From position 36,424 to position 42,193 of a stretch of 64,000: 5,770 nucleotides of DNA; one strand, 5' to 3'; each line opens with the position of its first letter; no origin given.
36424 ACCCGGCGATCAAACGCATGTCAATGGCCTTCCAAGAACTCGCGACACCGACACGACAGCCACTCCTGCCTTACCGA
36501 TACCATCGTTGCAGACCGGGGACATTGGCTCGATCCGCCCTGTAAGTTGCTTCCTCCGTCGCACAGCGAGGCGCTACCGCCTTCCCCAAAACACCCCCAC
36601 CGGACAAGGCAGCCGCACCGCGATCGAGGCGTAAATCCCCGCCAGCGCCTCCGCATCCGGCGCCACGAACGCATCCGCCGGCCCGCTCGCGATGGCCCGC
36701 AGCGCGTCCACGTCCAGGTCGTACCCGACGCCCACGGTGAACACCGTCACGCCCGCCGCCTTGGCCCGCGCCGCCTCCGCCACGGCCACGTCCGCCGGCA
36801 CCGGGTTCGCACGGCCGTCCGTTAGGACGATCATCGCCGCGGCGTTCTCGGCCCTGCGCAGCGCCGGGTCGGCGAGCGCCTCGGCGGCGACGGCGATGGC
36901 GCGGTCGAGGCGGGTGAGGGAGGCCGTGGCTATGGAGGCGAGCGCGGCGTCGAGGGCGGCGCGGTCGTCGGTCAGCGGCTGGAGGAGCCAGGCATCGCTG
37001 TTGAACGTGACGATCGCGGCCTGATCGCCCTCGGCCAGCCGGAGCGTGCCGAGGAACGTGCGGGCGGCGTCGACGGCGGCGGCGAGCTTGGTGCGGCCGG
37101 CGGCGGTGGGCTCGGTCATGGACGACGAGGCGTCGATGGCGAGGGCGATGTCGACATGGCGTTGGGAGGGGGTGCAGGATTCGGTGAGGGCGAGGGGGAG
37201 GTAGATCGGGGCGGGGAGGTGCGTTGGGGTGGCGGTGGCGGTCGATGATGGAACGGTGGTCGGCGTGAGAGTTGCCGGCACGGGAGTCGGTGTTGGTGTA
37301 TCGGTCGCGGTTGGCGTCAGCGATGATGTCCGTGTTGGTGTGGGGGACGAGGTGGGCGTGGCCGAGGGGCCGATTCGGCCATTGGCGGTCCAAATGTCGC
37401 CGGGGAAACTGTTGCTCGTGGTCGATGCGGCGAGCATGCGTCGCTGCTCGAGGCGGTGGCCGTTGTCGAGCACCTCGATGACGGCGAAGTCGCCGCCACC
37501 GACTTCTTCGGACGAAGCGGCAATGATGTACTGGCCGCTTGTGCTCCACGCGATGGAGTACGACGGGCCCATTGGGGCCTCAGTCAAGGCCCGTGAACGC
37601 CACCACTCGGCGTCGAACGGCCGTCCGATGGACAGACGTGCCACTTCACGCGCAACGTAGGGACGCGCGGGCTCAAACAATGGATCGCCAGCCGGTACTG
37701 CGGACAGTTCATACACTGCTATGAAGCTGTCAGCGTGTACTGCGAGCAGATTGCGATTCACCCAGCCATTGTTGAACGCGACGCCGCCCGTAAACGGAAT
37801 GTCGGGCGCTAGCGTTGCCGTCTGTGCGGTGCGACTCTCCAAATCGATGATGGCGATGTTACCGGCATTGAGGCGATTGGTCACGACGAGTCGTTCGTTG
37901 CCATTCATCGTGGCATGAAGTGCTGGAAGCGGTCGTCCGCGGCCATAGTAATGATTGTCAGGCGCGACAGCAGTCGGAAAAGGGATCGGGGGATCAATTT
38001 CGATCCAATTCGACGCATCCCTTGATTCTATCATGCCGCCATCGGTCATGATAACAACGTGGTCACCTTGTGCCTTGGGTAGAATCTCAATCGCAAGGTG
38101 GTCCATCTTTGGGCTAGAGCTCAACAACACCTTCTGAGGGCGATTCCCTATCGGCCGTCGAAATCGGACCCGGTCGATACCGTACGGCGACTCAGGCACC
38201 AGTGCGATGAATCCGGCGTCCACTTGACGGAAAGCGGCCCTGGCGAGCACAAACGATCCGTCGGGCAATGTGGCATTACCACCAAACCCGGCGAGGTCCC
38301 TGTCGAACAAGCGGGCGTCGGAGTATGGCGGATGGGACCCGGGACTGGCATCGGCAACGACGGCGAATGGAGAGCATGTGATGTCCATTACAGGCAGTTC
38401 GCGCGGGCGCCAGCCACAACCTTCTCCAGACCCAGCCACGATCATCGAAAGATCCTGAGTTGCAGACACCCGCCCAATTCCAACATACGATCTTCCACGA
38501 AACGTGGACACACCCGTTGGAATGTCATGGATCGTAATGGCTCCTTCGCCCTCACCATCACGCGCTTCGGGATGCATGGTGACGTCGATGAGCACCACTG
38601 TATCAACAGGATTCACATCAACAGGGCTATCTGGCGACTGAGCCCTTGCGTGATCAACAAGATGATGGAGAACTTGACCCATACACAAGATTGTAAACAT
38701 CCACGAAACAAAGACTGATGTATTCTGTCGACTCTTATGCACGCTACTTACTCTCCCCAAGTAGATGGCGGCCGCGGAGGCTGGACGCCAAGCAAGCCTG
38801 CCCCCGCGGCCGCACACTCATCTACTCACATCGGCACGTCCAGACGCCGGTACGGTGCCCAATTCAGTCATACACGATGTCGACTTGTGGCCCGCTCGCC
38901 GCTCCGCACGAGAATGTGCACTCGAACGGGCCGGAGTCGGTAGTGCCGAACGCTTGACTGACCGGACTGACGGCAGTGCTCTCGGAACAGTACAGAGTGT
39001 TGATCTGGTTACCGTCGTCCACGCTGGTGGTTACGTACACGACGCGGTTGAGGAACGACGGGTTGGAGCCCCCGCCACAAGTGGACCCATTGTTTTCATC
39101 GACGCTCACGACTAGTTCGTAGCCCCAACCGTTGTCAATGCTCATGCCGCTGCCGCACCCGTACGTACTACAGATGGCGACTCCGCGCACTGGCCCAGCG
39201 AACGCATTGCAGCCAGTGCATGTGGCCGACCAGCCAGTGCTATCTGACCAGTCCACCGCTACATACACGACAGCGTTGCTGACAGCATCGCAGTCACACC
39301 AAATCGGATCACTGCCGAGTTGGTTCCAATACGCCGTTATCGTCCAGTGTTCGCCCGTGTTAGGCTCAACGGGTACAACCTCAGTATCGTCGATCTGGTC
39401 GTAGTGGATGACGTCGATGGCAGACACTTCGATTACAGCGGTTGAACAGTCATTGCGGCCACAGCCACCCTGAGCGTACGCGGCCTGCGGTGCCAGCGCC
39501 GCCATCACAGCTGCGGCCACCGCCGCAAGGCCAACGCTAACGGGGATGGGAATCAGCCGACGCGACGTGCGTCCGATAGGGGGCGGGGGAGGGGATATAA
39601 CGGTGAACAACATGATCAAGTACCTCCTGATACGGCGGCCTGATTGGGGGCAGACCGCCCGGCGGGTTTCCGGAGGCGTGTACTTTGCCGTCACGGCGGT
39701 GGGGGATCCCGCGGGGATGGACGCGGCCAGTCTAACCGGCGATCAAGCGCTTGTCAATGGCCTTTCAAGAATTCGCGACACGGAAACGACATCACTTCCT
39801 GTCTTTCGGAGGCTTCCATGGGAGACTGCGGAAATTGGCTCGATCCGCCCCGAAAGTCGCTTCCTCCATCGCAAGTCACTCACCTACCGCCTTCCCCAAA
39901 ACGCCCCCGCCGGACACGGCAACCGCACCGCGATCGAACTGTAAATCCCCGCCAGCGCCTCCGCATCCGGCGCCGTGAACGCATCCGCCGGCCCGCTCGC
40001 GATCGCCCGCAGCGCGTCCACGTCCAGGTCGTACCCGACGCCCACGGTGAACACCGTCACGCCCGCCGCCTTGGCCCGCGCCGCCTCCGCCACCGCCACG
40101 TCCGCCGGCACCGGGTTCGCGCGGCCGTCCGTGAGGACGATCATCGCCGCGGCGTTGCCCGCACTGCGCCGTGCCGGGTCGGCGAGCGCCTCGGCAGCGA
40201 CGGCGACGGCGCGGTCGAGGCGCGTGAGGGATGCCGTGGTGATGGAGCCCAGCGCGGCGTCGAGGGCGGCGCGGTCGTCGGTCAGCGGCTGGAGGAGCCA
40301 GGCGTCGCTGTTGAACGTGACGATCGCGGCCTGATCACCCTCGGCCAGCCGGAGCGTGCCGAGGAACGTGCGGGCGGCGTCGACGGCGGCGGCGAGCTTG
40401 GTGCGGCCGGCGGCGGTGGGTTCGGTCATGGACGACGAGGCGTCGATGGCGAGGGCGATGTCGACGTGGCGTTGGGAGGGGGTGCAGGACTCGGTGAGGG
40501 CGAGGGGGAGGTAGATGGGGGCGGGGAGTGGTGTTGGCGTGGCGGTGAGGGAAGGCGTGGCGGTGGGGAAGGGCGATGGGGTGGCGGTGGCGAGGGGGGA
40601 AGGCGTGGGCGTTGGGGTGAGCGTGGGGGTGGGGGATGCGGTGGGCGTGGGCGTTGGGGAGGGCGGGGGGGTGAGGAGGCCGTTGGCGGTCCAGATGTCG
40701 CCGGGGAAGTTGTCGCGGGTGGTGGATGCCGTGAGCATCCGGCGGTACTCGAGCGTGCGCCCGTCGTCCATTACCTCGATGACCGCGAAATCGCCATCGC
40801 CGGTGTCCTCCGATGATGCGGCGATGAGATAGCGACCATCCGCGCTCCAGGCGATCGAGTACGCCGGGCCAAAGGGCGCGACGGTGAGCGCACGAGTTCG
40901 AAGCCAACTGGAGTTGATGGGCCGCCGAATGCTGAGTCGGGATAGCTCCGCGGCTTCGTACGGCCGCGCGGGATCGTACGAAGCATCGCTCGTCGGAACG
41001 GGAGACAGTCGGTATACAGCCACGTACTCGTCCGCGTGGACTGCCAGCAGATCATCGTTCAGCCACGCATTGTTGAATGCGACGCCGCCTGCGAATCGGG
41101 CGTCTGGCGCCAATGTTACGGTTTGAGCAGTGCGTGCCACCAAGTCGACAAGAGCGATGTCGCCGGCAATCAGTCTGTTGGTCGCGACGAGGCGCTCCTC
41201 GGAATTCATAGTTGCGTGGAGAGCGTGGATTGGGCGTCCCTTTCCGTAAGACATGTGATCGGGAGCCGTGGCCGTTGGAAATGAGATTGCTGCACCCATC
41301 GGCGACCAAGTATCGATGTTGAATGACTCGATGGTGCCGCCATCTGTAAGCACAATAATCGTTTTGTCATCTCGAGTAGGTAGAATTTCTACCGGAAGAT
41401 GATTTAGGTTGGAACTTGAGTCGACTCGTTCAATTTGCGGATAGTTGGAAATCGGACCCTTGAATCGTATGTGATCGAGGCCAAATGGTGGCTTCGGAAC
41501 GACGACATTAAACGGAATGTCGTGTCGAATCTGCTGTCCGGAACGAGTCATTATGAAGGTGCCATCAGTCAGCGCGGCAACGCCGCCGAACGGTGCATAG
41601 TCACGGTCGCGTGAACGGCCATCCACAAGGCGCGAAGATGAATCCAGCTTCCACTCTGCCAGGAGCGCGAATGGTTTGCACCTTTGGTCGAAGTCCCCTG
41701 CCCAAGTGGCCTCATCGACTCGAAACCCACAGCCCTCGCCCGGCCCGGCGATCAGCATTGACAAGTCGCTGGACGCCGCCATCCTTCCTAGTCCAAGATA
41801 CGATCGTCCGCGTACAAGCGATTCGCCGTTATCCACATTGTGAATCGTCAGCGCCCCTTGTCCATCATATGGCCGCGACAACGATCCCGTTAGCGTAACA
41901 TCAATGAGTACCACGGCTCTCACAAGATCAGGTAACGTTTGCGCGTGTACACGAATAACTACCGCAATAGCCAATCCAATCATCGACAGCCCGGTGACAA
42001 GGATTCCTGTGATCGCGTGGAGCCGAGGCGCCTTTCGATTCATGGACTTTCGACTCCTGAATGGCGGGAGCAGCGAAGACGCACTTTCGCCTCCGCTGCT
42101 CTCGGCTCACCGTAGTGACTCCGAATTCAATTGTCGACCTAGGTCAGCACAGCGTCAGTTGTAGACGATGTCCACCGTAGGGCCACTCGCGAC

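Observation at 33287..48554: Tandemly amplified two-gene cassette: Cys-rich secreted protein + propeller-PT-VWA protein, 4 full units plus a fifth large paralog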

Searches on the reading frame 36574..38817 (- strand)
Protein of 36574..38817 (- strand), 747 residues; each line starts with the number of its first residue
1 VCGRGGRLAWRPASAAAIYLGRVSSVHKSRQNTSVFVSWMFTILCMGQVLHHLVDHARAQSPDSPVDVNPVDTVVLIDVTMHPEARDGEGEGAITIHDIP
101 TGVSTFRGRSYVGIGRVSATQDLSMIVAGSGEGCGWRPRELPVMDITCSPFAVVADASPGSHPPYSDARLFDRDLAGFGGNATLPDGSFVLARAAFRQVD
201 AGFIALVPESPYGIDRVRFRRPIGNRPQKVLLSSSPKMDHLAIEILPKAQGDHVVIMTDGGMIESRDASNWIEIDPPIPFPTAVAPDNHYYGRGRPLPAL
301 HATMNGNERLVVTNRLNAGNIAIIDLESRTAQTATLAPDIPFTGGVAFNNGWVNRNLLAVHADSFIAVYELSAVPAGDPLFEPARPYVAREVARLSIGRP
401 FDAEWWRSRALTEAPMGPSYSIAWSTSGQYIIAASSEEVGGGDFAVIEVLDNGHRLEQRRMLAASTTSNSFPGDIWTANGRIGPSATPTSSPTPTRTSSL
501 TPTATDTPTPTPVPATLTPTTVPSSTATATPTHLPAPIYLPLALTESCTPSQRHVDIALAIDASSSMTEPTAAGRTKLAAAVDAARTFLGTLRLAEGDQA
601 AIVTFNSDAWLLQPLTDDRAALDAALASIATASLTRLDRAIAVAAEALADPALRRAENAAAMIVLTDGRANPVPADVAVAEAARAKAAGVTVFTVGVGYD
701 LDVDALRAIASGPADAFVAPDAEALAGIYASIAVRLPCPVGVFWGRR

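Call 4: search_protein_families(library=pfam, proteins=[window:36574-38817:-], max_evalue=0.1)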
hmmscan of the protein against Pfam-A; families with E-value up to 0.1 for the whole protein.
window:36574-38817:- (747 aa): 6 families
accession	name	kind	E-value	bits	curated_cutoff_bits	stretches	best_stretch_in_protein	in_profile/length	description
PF00092.34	VWA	-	1.4e-18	68.1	23.8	1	556-729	1-172/174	von Willebrand factor type A domain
PF13519.12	VWA_2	-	3.2e-15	57.1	27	1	558-668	2-106/107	von Willebrand factor type A domain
PF13768.12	VWA_3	-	4.5e-06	27.2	27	1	556-710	2-146/155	von Willebrand factor type A domain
PF01882.25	DUF58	-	7.7e-06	25.7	23.4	1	552-697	33-168/216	Protein of unknown function DUF58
PF13407.12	Peripla_BP_4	-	0.097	12.6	35.1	0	658-735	182-252/258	Periplasmic binding protein domain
PF13672.11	PP2C_2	-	0.098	12.6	24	0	232-263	145-176/209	Protein phosphatase 2C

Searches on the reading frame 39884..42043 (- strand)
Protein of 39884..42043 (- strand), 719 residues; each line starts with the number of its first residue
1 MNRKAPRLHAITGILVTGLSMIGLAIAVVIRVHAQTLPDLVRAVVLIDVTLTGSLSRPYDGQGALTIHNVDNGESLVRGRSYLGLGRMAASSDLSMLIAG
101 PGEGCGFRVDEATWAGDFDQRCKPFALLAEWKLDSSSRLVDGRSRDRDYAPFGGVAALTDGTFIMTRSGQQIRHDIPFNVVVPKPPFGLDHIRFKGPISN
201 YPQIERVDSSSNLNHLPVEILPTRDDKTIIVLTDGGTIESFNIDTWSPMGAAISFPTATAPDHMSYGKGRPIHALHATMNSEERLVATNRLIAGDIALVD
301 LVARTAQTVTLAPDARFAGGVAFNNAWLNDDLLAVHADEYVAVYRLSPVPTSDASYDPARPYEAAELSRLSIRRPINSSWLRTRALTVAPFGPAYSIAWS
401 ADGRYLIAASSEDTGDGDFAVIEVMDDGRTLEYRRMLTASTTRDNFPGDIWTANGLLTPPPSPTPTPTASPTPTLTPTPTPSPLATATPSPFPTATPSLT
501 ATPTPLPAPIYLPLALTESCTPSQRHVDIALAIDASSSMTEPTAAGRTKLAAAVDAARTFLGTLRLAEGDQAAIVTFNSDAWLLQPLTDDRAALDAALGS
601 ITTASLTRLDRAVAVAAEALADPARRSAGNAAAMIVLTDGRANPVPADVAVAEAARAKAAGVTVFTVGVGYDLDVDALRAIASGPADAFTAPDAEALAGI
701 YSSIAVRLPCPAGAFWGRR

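Call 4: search_protein_families(library=pfam, proteins=[window:39884-42043:-], max_evalue=0.1)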
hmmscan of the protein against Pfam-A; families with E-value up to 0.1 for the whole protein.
window:39884-42043:- (719 aa): 4 families
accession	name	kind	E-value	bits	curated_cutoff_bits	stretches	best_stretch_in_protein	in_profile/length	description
PF00092.34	VWA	-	4e-18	66.7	23.8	1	528-701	1-172/174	von Willebrand factor type A domain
PF13519.12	VWA_2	-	2.1e-15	57.7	27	1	530-640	2-106/107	von Willebrand factor type A domain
PF01882.25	DUF58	-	4.2e-05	23.3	23.4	1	524-669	33-168/216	Protein of unknown function DUF58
PF13768.12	VWA_3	-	0.00028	21.4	27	1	528-682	2-146/155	von Willebrand factor type A domain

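Call 37: predict_structure(alignment_id=A3)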
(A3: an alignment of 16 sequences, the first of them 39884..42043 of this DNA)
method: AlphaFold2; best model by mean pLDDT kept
length: 719 residues; sequences in the alignment: 16
mean_pLDDT: 80.0   pTM: 0.61
mean pLDDT of the five models: 80.0, 79.5, 79.5, 78.0, 77.8
residues with pLDDT >= 90: 323; 70-90: 213; 50-70: 97; < 50: 86
segments of 3 or more residues with pLDDT < 50: 1-4, 23-35, 55-57, 113-118, 469-471, 475-519, 713-719
pLDDT, mean of each block of 10 residues (from residue 1): 47 62 46 53 89 54 85 86 87 89 71 49 81 68 84 91 92 67 91 73 72 94 92 95 92 90 76 92 95 94 94 92 96 95 95 87 96 78 69 90 96 70 95 89 80 89 56 44 39 39 38 36 74 95 92 94 88 94 94 94 90 95 83 92 83 92 93 86 91 90 79 45
secondary structure, 60 per line:
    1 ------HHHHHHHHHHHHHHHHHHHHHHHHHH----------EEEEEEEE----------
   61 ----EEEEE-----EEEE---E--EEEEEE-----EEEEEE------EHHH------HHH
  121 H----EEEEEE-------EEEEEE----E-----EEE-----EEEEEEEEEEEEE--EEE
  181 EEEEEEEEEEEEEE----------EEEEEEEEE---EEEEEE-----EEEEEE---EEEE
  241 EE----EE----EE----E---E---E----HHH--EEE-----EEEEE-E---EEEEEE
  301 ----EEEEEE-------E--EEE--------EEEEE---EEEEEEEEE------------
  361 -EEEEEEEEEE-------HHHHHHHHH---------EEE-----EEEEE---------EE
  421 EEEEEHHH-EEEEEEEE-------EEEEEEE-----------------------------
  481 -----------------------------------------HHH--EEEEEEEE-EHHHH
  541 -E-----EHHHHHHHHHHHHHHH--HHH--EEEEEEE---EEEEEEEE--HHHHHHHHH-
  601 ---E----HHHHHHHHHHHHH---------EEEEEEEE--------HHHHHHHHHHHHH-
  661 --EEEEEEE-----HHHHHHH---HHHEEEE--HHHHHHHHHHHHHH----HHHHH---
elements in order (helices of 4 or more, strands of 3 or more residues): H7-32 E43-50 E65-69 E75-78 E85-90 E96-101 H118-121 E126-131 E139-144 E155-157 E163-175 E178-194 E205-213 E217-222 E228-233 E237-242 E277-279 E285-289 E295-300 E305-310 E321-323 E332-336 E340-348 E362-371 H379-387 E397-399 E405-409 E419-425 E430-437 E445-451 E527-534 H537-540 H549-563 E571-577 E581-588 H591-599 H609-621 E631-638 H647-659 E663-669 H675-681 E688-691 H694-707 H712-716
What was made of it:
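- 39884..42043 (-): Large paralog C (719 aa), intact. This is the copy modelled with AlphaFold2. Model pLDDT 80: propeller 40-455, disordered PT linker 469-519, VWA 527-710 (call 37).
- On 7-bladed beta-propeller fold: The AlphaFold2 model has 27 strands between residues 43 and 451, with pLDDT mostly above 85 (call 37).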

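Call 72: find_related_loci(query=A3, collection=viral_contigs, flank=8000)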
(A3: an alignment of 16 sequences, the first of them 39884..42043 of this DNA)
Query A3 (719 aa) in viral_contigs; peptide patterns used: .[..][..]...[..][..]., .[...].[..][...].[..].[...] (x = any residue, [..] = any of these).
53 stretches matched a pattern, but none encodes a relative of the query by tblastn (E <= 1e-3).

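Call 75: search_protein_families(library=ncbifam, proteins=[window:39884-42043:-], max_evalue=0.1)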
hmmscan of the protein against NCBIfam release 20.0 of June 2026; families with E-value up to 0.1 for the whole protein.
window:39884-42043:- (719 aa): 6 families
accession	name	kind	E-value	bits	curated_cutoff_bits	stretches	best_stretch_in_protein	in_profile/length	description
NF047508.1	VWA_BatA_Lepto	exception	2.8e-13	49.6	380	1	524-704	86-269/315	VWA domain-containing protein BatA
TIGR03436.1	acidobact_VWFA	subfamily_domain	2.9e-09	36.9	81.25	1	504-670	58-220/324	VWA domain-containing protein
TIGR02442.1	Cob-chelat-sub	hypoth_equivalog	3.1e-08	32.5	779.45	1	528-653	474-594/641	putative cobaltochelatase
NF010238.0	PRK13685.1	subfamily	3.6e-06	26.3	432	1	522-671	93-246/335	hypothetical protein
NF040983.1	BimA_second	exception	0.00058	18.8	600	1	457-539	106-190/381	trimeric autotransporter actin-nucleating factor BimA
NF047631.1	SodCMycob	equivalog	0.014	14.9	230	0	387-431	125-169/236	superoxide dismutase[Cu-Zn]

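Call 76: search_protein_families(library=padloc, proteins=[window:39884-42043:-], max_evalue=0.01)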
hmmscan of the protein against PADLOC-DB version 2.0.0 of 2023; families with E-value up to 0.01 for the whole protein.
window:39884-42043:- (719 aa): 0 families
